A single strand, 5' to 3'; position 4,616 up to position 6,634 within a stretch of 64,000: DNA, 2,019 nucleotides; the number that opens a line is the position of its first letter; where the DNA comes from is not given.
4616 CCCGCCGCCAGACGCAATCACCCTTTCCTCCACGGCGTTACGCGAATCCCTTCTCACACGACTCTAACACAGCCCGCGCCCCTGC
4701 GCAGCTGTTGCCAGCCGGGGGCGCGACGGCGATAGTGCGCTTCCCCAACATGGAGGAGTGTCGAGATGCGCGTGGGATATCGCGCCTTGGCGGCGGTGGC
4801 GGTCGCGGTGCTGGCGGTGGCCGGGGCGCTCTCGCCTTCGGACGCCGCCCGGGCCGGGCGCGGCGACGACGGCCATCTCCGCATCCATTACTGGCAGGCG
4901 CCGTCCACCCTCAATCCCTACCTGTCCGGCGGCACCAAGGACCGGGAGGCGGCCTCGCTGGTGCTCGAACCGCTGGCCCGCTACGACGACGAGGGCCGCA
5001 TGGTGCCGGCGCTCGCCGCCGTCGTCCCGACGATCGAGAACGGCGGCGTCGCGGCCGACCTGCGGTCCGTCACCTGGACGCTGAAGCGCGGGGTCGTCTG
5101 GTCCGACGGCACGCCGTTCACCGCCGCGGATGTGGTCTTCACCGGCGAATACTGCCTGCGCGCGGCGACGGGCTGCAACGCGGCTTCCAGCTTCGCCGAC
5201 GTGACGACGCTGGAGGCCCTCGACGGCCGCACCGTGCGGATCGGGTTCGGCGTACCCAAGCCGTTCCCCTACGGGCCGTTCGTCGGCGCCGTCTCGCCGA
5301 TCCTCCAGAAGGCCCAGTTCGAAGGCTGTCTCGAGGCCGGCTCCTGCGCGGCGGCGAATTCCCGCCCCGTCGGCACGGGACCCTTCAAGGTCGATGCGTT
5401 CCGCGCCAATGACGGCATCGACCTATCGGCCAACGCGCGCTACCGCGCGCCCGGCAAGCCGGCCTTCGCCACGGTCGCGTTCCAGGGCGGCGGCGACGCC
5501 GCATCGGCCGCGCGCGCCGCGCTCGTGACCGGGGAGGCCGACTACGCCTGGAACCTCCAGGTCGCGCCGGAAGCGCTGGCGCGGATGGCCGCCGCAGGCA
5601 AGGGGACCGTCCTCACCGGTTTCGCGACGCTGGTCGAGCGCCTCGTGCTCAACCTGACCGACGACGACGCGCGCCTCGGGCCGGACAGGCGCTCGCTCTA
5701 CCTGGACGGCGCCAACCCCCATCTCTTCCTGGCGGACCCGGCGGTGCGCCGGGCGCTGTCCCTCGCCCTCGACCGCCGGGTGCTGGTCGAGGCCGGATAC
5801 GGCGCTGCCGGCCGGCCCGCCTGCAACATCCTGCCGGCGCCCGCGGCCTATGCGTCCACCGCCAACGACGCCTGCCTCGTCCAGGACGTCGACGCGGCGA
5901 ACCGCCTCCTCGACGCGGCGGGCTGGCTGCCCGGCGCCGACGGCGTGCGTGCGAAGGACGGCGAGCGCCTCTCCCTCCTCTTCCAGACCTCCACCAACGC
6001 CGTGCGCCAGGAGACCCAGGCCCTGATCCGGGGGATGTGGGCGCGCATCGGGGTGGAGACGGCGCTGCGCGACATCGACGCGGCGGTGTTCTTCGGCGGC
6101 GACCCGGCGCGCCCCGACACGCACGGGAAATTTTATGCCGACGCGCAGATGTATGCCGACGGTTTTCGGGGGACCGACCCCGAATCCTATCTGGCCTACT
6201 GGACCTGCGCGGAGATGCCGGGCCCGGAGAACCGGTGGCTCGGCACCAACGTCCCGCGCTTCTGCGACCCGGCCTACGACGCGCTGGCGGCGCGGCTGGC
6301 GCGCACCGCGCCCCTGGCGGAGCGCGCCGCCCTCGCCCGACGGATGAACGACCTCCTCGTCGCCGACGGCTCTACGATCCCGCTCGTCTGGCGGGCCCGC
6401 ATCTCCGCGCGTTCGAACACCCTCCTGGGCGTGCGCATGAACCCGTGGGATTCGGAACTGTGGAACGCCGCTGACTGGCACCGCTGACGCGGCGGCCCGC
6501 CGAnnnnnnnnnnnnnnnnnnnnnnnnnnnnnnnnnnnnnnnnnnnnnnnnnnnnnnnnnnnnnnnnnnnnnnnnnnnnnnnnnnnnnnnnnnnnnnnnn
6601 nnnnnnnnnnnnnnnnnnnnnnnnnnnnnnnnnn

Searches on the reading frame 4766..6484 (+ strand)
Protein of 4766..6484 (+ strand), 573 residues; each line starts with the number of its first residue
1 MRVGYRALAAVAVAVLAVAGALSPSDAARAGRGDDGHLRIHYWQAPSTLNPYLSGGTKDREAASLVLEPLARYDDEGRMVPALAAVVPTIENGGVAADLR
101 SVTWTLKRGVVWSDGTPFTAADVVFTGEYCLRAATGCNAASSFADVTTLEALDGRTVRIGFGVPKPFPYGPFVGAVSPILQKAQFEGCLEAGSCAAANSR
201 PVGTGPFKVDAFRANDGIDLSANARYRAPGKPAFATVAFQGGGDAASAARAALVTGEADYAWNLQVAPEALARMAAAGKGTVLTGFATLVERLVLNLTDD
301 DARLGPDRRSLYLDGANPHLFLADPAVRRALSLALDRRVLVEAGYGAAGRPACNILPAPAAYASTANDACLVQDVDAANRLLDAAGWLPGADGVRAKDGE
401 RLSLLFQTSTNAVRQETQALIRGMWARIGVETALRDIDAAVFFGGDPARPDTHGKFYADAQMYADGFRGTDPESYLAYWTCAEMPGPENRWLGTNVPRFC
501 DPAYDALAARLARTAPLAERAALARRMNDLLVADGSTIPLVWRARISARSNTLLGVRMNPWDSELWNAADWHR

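Call 58: find_related_loci(query=window:4766-6484:+, collection=metagenome_contigs, flank=5000)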
Query window:4766-6484:+ (573 aa) in metagenome_contigs; peptide patterns used: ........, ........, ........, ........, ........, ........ (x = any residue, [..] = any of these).
320 stretches matched a pattern; 245 encode a relative of the query (tblastn E <= 1e-3); the best 80 are kept; 80 distinct loci.
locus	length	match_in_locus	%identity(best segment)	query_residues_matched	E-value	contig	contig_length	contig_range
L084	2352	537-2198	63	30-573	0e+0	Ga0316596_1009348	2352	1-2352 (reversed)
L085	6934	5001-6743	60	1-573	0e+0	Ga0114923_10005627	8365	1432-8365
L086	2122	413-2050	61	38-573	0e+0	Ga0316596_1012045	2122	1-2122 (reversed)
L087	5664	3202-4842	63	30-573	0e+0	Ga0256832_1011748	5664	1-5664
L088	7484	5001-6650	62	32-573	0e+0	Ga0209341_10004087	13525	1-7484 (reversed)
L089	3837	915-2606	58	3-573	0e+0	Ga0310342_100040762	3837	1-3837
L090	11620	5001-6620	61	32-573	0e+0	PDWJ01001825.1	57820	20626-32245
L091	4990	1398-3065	57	14-573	0e+0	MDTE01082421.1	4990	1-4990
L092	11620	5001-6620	61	32-573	0e+0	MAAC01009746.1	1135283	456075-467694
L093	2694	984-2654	61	28-573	0e+0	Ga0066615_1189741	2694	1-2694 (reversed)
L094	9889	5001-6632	60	28-573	0e+0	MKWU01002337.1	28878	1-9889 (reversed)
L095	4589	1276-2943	57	14-573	0e+0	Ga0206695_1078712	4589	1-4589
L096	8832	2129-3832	57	1-573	0e+0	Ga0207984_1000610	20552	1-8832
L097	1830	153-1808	60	25-572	0e+0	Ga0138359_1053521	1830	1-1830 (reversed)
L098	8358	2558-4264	57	6-572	0e+0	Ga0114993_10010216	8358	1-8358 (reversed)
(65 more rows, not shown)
